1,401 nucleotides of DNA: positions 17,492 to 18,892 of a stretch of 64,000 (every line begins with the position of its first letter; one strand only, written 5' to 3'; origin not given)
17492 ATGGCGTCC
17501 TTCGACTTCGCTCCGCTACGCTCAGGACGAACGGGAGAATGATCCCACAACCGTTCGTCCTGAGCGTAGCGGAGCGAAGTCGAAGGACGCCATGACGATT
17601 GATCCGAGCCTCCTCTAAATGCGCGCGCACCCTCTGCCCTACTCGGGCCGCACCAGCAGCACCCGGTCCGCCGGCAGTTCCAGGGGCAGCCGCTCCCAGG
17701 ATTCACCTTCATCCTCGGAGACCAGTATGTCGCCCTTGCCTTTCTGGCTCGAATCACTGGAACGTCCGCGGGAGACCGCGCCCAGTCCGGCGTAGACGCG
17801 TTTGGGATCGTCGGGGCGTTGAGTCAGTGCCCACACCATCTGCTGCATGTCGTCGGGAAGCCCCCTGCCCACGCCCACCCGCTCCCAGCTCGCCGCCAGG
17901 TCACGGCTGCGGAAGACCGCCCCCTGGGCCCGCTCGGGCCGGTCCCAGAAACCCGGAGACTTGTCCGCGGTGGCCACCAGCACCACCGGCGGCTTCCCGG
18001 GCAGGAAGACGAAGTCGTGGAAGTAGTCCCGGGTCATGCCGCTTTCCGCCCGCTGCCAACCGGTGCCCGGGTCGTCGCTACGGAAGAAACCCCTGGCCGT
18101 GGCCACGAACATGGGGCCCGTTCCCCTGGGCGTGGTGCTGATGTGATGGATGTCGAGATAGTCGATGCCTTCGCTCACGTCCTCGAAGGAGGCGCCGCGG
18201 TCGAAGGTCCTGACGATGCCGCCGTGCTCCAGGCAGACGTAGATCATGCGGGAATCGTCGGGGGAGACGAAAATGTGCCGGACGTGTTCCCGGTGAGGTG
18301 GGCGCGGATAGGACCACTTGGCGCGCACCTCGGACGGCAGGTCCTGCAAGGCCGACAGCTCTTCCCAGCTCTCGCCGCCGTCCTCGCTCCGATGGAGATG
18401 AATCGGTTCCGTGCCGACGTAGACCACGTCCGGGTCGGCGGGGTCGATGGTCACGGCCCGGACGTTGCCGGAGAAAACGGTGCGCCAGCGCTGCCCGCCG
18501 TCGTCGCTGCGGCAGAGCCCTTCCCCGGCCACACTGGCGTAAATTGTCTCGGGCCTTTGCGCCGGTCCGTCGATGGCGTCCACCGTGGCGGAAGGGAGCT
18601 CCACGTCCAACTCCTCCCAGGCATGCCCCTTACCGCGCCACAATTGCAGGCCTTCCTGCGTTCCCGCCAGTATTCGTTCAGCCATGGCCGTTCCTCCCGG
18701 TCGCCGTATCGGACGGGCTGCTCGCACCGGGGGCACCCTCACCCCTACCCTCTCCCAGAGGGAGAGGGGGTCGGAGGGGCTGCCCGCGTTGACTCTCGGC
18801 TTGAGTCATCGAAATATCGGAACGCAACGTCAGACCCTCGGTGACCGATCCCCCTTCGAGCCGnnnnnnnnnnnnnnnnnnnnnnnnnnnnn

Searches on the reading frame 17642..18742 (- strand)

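Call 19: search_protein_families(library=pfam, proteins=[window:17642-18742:-], max_evalue=0.00001)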
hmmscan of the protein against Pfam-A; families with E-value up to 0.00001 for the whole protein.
window:17642-18742:- (367 aa): 3 families
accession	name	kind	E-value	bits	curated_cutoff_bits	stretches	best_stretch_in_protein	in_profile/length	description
PF15902.12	Sortilin-Vps10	-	2.1e-13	50.3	33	0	176-289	3-112/446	Sortilin, neurotensin receptor 3,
PF14870.12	PSII_BNR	-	1.1e-06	28.5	27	0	40-138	7-106/303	Photosynthesis system II assembly factor YCF48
PF02012.26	BNR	-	2.8e-06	26.9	27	0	118-127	2-11/12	BNR/Asp-box repeat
